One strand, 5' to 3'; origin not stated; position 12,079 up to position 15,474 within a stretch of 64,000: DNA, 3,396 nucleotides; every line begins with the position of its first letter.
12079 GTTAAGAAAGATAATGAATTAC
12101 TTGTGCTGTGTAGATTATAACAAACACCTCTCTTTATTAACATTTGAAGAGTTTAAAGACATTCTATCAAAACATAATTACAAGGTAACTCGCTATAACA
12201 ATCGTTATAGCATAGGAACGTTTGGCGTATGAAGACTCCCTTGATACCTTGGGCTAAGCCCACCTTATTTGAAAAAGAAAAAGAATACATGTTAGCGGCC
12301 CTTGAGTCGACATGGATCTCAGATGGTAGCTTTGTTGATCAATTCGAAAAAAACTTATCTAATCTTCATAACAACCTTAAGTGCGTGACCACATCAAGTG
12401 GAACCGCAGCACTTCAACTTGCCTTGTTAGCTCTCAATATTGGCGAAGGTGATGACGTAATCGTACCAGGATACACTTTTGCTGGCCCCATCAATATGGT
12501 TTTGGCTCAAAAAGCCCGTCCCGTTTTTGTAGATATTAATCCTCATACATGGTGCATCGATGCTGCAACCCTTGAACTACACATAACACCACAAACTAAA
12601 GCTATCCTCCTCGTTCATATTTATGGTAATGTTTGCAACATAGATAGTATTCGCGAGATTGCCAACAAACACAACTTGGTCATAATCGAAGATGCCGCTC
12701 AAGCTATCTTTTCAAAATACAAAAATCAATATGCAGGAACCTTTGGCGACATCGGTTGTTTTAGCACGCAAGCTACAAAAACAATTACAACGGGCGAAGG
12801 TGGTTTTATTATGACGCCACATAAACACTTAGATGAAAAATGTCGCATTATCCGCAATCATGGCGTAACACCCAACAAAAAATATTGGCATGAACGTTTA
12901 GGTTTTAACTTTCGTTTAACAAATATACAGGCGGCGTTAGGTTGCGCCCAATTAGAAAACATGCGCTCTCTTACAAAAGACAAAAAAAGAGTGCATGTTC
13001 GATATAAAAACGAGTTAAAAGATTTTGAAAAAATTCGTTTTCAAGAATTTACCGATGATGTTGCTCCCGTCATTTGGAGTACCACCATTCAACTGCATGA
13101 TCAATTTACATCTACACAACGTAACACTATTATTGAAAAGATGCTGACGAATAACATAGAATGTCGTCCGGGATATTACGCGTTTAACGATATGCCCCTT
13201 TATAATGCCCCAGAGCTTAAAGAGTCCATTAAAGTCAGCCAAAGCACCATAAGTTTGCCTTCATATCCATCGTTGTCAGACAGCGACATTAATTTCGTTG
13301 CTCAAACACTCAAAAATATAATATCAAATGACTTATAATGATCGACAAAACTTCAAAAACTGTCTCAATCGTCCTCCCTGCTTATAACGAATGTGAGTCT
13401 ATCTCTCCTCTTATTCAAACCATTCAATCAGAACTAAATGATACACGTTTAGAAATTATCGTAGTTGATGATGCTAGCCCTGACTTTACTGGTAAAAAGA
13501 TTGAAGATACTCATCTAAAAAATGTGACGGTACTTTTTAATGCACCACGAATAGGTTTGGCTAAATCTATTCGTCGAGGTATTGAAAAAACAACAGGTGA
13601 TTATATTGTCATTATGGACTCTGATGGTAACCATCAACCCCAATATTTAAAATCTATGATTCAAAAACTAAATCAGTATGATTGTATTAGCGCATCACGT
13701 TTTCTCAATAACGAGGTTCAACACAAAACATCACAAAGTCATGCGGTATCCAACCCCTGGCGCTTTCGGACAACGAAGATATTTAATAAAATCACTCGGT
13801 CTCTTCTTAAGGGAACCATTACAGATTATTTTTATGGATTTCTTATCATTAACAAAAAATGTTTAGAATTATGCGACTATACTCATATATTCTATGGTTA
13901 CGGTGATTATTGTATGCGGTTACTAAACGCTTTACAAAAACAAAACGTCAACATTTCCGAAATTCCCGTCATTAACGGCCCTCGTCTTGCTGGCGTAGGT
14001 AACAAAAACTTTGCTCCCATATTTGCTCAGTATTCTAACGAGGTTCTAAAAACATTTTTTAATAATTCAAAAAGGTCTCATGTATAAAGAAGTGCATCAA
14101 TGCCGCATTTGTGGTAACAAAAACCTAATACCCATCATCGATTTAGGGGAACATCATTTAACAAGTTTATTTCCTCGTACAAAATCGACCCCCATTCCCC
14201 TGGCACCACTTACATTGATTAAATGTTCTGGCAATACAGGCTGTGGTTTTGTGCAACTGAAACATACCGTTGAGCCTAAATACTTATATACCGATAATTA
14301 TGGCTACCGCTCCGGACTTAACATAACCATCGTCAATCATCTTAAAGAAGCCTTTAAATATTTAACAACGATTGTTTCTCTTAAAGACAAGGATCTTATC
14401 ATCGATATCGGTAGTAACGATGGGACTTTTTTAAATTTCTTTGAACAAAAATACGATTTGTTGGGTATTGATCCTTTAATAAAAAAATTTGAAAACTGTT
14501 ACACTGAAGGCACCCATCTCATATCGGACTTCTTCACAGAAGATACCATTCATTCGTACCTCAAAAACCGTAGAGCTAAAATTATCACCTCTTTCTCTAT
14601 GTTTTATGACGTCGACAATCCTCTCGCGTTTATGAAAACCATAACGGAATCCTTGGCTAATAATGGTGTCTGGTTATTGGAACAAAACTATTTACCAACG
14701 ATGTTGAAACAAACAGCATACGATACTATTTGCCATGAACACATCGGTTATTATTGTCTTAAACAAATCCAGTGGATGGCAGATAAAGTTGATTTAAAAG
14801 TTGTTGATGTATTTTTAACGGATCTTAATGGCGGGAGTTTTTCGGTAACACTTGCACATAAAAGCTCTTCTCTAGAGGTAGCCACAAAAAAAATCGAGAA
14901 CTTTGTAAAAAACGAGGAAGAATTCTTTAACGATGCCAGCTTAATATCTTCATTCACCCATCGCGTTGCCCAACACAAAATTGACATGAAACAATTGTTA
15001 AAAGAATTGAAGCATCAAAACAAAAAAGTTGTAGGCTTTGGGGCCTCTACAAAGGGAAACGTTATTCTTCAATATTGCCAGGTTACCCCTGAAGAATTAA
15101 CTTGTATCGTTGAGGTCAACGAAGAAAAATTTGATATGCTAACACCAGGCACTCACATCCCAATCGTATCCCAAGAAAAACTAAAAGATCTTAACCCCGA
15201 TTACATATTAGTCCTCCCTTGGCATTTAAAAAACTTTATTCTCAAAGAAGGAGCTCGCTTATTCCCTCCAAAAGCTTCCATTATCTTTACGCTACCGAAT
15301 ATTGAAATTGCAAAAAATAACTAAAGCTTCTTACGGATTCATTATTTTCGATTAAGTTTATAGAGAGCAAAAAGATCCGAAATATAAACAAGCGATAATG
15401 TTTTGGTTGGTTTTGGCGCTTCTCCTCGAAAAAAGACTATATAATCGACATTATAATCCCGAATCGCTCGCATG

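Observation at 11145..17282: Arn-like cluster for a modified (aminated/methylated) sugar with a GT2 plus GT-C-like pair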

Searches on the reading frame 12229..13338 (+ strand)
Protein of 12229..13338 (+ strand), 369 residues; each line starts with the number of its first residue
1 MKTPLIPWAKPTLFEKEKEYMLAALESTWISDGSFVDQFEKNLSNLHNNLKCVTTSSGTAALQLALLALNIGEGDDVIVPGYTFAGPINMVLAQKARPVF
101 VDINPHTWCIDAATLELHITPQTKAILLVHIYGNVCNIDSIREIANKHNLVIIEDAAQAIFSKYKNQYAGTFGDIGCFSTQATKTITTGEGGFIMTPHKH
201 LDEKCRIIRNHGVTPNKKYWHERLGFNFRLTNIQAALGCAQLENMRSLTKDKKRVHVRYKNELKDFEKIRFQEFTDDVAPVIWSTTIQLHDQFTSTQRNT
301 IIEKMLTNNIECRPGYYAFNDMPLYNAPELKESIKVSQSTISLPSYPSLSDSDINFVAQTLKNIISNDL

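Call 3: search_protein_families(library=pfam, proteins=[window:12229-13338:+], max_evalue=0.01)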
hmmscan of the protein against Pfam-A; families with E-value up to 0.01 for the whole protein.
window:12229-13338:+ (369 aa): 5 families
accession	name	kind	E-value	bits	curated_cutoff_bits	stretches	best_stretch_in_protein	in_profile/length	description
PF01041.23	DegT_DnrJ_EryC1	-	1.2e-108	364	19.8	1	15-361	5-359/360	DegT/DnrJ/EryC1/StrS aminotransferase family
PF01053.26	Cys_Met_Meta_PP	-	2.6e-09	36.5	27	1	37-156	55-174/381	Cys/Met metabolism PLP-dependent enzyme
PF00155.27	Aminotran_1_2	-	2e-07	31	19.7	1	34-161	42-191/361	Aminotransferase class I and II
PF00266.25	Aminotran_5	-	4.5e-07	29.6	21.5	1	43-163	55-183/371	Aminotransferase class-V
PF01212.27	Beta_elim_lyase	-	0.0039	17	27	1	38-267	36-269/288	Beta-eliminating lyase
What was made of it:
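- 12229..13338 (+): PLP-dependent NDP-4-keto-sugar 4-aminotransferase of 369 aa, closest to GDP-perosamine synthase. DegT_DnrJ_EryC1 at 1.2e-108 (call 3).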

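Call 4: search_protein_families(library=ncbifam, proteins=[window:12229-13338:+], max_evalue=0.01)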
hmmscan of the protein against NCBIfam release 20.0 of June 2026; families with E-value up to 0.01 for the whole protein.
window:12229-13338:+ (369 aa): 41 families (the best 25 are shown)
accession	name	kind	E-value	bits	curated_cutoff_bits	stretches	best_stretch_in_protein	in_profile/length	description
TIGR04181.1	NHT_00031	hypoth_equivalog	8.6e-90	301.2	420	1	6-345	1-358/359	LegC family aminotransferase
TIGR03588.1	PseC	equivalog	4.1e-75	253.1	423.5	1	6-364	2-379/380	UDP-4-amino-4,6-dideoxy-N-acetyl-beta-L-altrosamine transaminase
NF008687.0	PRK11706.1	equivalog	2.9e-70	236.9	375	1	6-365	2-374/375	dTDP-4-amino-4,6-dideoxygalactose transaminase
NF008658.2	PRK11658.1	equivalog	1.7e-59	201.4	631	1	5-366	4-378/379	UDP-4-amino-4-deoxy-L-arabinose aminotransferase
TIGR02379.1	ECA_wecE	subfamily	7.2e-59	199.4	434.85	1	5-365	1-375/376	dTDP-4-amino-4,6-dideoxy-D-glucose transaminase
NF011936.0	PRK15407.1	equivalog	2e-58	198.1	423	2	7-212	38-251/440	lipopolysaccharide biosynthesis protein RfbH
TIGR04427.1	PLP_DesI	equivalog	7.9e-56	189.8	650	1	19-364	36-382/390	dTDP-4-dehydro-6-deoxyglucose aminotransferase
NF005817.0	PRK07683.1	equivalog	3.8e-08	32.4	575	1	42-152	80-197/387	aminotransferase A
NF004975.0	PRK06348.1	equivalog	8.7e-08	31.5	549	1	40-189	80-230/384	pyridoxal phosphate-dependent aminotransferase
NF005816.0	PRK07682.1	equivalog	9.5e-08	31.1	620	1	51-178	92-223/390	aminotransferase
NF006096.0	PRK08248.1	equivalog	1.8e-07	30.2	726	1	36-186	66-212/431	homocysteine synthase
NF006488.0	PRK08912.1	equivalog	2e-07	30.3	498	1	50-131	88-168/387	aminotransferase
NF004770.0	PRK06108.1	subfamily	2.6e-07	29.8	422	1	48-172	95-226/396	pyridoxal phosphate-dependent aminotransferase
NF005744.0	PRK07568.1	subfamily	1.3e-06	27.5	389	1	35-158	75-204/398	pyridoxal phosphate-dependent aminotransferase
NF004769.0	PRK06107.1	equivalog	1.4e-06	27.3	617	1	37-128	81-172/402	aspartate transaminase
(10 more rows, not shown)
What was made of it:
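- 12229..13338 (+): It is below every NCBIfam equivalog cut-off (call 4).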

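Call 26: search_solved_structures(query=window:12229-13338:+, max_evalue=1e-20)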
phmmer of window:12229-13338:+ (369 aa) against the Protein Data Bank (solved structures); distinct sequences matched with E-value up to 1e-20: 55.
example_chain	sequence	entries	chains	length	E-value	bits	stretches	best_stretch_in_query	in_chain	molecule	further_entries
3bn1_A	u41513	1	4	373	3.6e-76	259.7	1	4-364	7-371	Perosamine synthetase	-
3dr7_A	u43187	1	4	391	4.2e-76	259.5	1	4-364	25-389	Putative perosamine synthetase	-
3dr4_A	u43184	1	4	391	2.9e-75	256.8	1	4-364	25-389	Putative perosamine synthetase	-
7b0m_AAA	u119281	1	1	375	2.8e-69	237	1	10-365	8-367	Sugar aminotransferase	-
8vr3_A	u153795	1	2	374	7.5e-53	183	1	6-365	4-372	DegT/DnrJ/EryC1/StrS aminotransferase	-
8vr5_A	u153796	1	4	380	9.1e-53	182.7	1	6-365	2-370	DegT/DnrJ/EryC1/StrS aminotransferase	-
7b0d_A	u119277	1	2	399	1.2e-51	179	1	21-358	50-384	Glutamine--scyllo-inositol transaminase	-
5k8b_A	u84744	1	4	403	7.8e-50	173.1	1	53-318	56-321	8-amino-3,8-dideoxy-alpha-D-manno-octulosonate transaminase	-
2c7t_A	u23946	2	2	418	4e-46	160.9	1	24-209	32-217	GLUTAMINE-2-DEOXY-SCYLLO-INOSOSE AMINOTRANSFERASE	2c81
5w71_A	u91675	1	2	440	4.5e-46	160.7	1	24-209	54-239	L-glutamine:2-deoxy-scyllo-inosose aminotransferase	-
4piw_A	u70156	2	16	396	1.8e-45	158.7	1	5-263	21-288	TDP-4-keto-6-deoxy-D-glucose transaminase family protein | dTDP-4-amino-4,6-dideoxygalactose transaminase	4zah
6blg_A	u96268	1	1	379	4.4e-44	154.2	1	4-259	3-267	dTDP-4-amino-4,6-dideoxygalactose transaminase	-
1o61_A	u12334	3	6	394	1.3e-43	152.6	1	13-271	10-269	aminotransferase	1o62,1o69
4ztc_A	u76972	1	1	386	2e-42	148.7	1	13-283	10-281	Aminotransferase homolog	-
8e75_A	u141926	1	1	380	2.6e-42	148.3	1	33-357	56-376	DegT/DnrJ/EryC1/StrS aminotransferase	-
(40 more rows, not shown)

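Call 82: search_solved_structures(query=window:12229-13338:+, max_evalue=1e-60, show_alignments=1)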
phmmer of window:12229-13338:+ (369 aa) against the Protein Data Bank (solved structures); distinct sequences matched with E-value up to 1e-60: 4.
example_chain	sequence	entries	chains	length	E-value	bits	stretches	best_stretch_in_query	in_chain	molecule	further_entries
3bn1_A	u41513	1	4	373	3.6e-76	259.7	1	4-364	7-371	Perosamine synthetase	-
3dr7_A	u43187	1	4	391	4.2e-76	259.5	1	4-364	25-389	Putative perosamine synthetase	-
3dr4_A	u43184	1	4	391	2.9e-75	256.8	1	4-364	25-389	Putative perosamine synthetase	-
7b0m_AAA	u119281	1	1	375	2.8e-69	237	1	10-365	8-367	Sugar aminotransferase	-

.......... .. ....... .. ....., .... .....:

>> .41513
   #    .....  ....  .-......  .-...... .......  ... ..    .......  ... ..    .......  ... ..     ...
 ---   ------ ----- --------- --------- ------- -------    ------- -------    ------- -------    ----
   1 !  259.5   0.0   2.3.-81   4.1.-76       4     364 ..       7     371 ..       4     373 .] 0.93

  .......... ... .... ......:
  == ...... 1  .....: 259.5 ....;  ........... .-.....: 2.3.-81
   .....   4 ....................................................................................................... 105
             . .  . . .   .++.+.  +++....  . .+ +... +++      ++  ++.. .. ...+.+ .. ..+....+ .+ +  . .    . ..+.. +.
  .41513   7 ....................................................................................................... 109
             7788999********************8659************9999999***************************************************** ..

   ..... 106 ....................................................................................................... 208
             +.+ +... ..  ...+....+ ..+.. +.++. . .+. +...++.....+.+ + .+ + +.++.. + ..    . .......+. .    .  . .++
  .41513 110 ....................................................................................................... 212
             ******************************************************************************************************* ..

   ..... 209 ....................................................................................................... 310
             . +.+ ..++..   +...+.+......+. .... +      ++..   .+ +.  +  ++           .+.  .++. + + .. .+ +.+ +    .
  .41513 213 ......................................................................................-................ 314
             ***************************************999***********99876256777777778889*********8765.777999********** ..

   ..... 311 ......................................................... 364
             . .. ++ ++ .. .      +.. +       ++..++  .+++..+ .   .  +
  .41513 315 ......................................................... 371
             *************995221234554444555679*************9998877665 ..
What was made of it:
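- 12229..13338 (+): Best PDB hit is Caulobacter perosamine synthase 3bn1 at 3.6e-76 over the full length, against 4.7e-42 for ArnB (calls 26, 82).
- On GDP-perosamine synthase (Per/RfbE): It is the best PDB relative (3bn1, 3.6e-76, residues 4-364), and Lys184 aligns with the PLP lysine (call 82).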

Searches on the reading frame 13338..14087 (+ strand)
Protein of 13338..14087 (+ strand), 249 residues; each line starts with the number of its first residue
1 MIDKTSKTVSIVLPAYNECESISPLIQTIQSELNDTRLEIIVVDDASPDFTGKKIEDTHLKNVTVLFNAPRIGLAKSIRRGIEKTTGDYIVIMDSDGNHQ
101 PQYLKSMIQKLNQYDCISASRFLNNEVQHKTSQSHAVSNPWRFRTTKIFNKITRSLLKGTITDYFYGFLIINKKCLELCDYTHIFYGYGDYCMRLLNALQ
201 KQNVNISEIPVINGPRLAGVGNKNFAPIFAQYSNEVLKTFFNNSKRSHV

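Call 3: search_protein_families(library=pfam, proteins=[window:13338-14087:+], max_evalue=0.01)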
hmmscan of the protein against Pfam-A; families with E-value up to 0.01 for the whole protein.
window:13338-14087:+ (249 aa): 3 families
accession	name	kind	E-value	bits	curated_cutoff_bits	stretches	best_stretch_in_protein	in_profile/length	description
PF00535.33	Glycos_transf_2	-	1.5e-27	97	23.3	1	10-176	1-164/168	Glycosyl transferase family 2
PF10111.15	Glyco_tranf_2_2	-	6.9e-07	29.5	27.3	1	10-206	1-206/276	Glycosyltransferase like family 2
PF13641.12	Glyco_tranf_2_3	-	1.7e-05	25.4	27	1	9-136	3-137/230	Glycosyltransferase like family 2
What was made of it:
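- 13338..14087 (+): TM-less GT2 of 249 aa of the DPM1/ArnC/AglJ kind. Candidate polyprenyl-phosphate sugar synthase. PF00535 at 1.5e-27 (call 3).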

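Call 4: search_protein_families(library=ncbifam, proteins=[window:13338-14087:+], max_evalue=0.01)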
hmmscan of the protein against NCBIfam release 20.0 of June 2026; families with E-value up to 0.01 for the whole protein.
window:13338-14087:+ (249 aa): 26 families (the best 25 are shown)
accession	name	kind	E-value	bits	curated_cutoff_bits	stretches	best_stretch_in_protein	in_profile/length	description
NF047588.1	GlcsyltransPgfSStrep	equivalog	1.9e-14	53.6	500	1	9-132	3-132/308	glycosyltransferase PgfS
NF041875.1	EPS_EpsD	equivalog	5e-14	52.4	370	1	9-112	1-105/325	exopolysaccharide biosynthesis glycosyltransferase EpsD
TIGR03937.1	PgaC_IcaA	equivalog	5.6e-13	48.6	422.3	1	5-119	43-158/407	poly-beta-1,6-N-acetyl-D-glucosamine synthase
NF010496.0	PRK13915.1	equivalog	1.3e-12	47.4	262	1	4-113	28-144/307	glucosyl-3-phosphoglycerate synthase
TIGR03965.1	mycofact_glyco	equivalog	7.2e-12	44.9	280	1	6-113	73-181/467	mycofactocin biosynthesis glycosyltransferase MftF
TIGR04283.1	glyco_like_mftF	equivalog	1.5e-11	44.3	182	1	9-146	1-132/221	TIGR04283 family arsenosugar biosynthesis glycosyltransferase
NF058614.1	PPMAGASynPpgS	equivalog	1.9e-11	43.8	370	1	9-181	2-167/226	polyprenyl-phospho-N-acetylgalactosaminyl synthase PpgS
NF007986.1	PRK10714.1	equivalog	2.4e-11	43.2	529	1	6-137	5-142/316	undecaprenyl-phosphate 4-deoxy-4-formamido-L-arabinose transferase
NF047683.1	TeichurnBiosyTuaG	equivalog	9.9e-11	41.8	400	1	4-117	3-117/252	teichuronic acid biosynthesis protein TuaG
NF007482.0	PRK10073.1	equivalog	2.6e-10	39.8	423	1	5-135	4-133/334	glycosyltransferase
TIGR03469.1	HpnB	hypoth_equivalog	8.8e-10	38.1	379.25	1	8-122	45-171/386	hopene-associated glycosyltransferase HpnB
TIGR04182.1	glyco_TIGR04182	equivalog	2.4e-09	37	325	1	9-217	2-194/293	S-layer glycoprotein N-glycosyltransferase AglJ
TIGR03111.1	glyc2_xrt_Gpos1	hypoth_equivalog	4.9e-09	35.5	363.95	1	7-119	49-164/439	TIGR03111 family XrtG-associated glycosyltransferase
NF041394.1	GtaseAglG_Halo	equivalog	8.8e-09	35.1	440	1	8-123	2-119/304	glucosyl-dolichyl phosphate glucuronosyltransferase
NF045692.1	OglycostaseCruG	equivalog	1e-07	31.2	600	1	7-123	41-167/386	2'-O-glycosyltransferase CruG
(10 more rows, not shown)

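Call 24: search_solved_structures(query=window:13338-14087:+, max_evalue=0.001)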
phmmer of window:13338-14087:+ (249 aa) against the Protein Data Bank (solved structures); distinct sequences matched with E-value up to 0.001: 26.
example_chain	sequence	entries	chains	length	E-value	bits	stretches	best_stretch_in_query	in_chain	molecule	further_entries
5mlz_A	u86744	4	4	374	1.3e-16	64.1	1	6-124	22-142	Dolichol monophosphate mannose synthase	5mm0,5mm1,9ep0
9hwj_A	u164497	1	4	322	1.1e-09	41.4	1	7-124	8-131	Undecaprenyl-phosphate 4-deoxy-4-formamido-L-arabinose transferase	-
3bcv_A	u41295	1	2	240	2e-08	37.3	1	8-158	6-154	Putative glycosyltransferase protein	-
7pdo_A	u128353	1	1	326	4.4e-08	36.1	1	4-108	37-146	Glucosyl-3-phosphoglycerate synthase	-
7p5l_A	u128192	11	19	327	4.4e-08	36.1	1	4-108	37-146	Glucosyl-3-phosphoglycerate synthase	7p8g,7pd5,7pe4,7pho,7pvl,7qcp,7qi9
9bhc_C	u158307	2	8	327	4.9e-08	36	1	7-124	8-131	Undecaprenyl-phosphate 4-deoxy-4-formamido-L-arabinose transferase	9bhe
8vxh_A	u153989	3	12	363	6.2e-08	35.7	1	7-124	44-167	Undecaprenyl-phosphate 4-deoxy-4-formamido-L-arabinose transferase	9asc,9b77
2z87_A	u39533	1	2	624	1.2e-07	34.7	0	8-113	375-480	Chondroitin synthase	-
2z86_A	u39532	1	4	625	1.3e-07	34.7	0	8-113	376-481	Chondroitin synthase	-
6p61_A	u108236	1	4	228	2e-07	34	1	4-129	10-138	Glycosyltransferase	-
5eke_A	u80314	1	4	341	1.2e-06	31.5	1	8-122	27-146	Uncharacterized glycosyltransferase sll0501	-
5ekp_C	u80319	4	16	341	1.2e-06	31.5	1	8-122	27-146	Uncharacterized glycosyltransferase sll0501 | Glycosyltransferase sll0501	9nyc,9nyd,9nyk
9nye_A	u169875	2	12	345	1.2e-06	31.4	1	8-122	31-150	Glycosyltransferase sll0501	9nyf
9jma_A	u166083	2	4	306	1.5e-06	31.1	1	9-109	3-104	GalNAc(5)-diNAcBac-PP-undecaprenol beta-1,3-glucosyltransferase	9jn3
9omj_A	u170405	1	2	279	1.6e-06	31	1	9-107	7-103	Glycosyltransferase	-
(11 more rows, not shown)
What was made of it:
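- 13338..14087 (+): Best PDB hits are PfDPMS 5mlz at 1.3e-16 and ArnC 9hwj at 1.1e-9 (call 24).
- On Polyprenyl-phosphate glycosyltransferases of GT2 (DPM1/GtrB/ArnC/AglJ type): Best PDB hits are PfDPMS at 1.3e-16 and ArnC at 1.1e-9 (call 24).
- The window GT2's best structural relatives are lipid-phosphate enzymes (call 24).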

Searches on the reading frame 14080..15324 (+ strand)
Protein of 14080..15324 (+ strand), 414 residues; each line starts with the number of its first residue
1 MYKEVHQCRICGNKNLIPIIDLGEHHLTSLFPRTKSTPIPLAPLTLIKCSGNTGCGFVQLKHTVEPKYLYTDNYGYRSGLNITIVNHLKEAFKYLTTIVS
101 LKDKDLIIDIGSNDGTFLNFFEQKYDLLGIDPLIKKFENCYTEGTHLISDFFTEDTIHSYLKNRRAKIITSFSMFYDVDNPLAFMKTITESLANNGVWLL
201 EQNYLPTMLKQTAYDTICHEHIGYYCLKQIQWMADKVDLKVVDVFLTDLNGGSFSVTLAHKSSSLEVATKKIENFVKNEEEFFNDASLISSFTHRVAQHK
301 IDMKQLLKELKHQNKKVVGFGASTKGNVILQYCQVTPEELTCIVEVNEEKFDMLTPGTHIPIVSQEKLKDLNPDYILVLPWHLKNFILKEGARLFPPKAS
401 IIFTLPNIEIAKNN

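Call 3: search_protein_families(library=pfam, proteins=[window:14080-15324:+], max_evalue=0.01)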
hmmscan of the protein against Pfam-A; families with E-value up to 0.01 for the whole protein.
window:14080-15324:+ (414 aa): 3 families
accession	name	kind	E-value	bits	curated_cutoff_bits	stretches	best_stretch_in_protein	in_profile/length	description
PF08484.17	Methyltransf_14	-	1.4e-42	145.6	23.5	1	249-406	2-160/160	C-methyltransferase C-terminal domain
PF13489.12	Methyltransf_23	-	5.7e-14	52.6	27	1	101-243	20-163/164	Methyltransferase domain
PF08421.16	Methyltransf_13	-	4.1e-13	49.7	31.3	1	8-70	1-62/62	Putative zinc binding domain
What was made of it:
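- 14080..15324 (+): Zinc-ribbon SAM-dependent NDP-hexose C-methyltransferase of 414 aa, TylC3/MtmC/TcaB9 type. Methyltransf_13, _23 and _14 (call 3).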

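Call 4: search_protein_families(library=ncbifam, proteins=[window:14080-15324:+], max_evalue=0.01)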
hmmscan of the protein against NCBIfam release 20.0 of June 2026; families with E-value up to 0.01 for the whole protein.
window:14080-15324:+ (414 aa): 2 families
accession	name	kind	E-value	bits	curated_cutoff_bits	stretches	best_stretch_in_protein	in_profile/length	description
TIGR01222.1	minC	equivalog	0.00039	20.3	95.25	1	248-324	3-81/226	septum site-determining protein MinC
NF053632.1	heli_RadD_YejH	equivalog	0.0012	17.2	720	1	247-318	70-143/573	DNA repair helicase RadD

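Call 25: search_solved_structures(query=window:14080-15324:+, max_evalue=0.001)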
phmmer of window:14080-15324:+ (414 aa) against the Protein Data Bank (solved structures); distinct sequences matched with E-value up to 0.001: 10.
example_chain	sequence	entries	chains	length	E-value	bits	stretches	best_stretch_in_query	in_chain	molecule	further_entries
4rv9_A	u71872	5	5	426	3.4e-45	157.8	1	4-394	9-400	D-mycarose 3-C-methyltransferase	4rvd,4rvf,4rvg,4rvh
4e2w_A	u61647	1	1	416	1.2e-36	129.7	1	7-390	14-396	TcaB9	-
3ndi_A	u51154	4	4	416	2.2e-36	128.8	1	7-390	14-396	Methyltransferase | TcaB9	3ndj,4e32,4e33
4e2x_A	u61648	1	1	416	2.2e-36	128.8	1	7-390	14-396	TcaB9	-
4e30_A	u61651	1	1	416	3.1e-36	128.3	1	7-390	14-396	TcaB9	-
4e2y_A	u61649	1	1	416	5.8e-36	127.4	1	7-390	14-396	TcaB9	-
4e31_A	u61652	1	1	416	7.9e-36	127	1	7-390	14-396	TcaB9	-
4e2z_A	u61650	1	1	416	2.1e-35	125.6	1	7-390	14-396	TcaB9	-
5t64_A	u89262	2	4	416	4.3e-34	121.3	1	7-389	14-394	Sugar 3-C-methyl transferase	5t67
5t6b_A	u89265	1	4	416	1.2e-33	119.8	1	7-390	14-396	Sugar 3-C-methyl transferase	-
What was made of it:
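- C-methyltransferase and aminotransferase assignments: calls 25, 26, 82. The 6-deoxy, C-methyl chemistry is unlike Ara4N (calls 25, 26).
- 14080..15324 (+): PDB hits: MtmC D-mycarose 3-C-methyltransferase 4rv9 at 3.4e-45, TcaB9 at about 1e-36, KijD1 at 4e-34 (call 25).
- On TylC3/TcaB9-type NDP-hexose C-methyltransferases: Full-length matches to MtmC (3.4e-45), TcaB9 and KijD1 (call 25).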

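Call 30: find_encoding_contigs(protein=window:14080-15324:+, flank=10000, max_places=5)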
Protein window:14080-15324:+ (414 aa): no gene with exactly this product is on record in the collection.
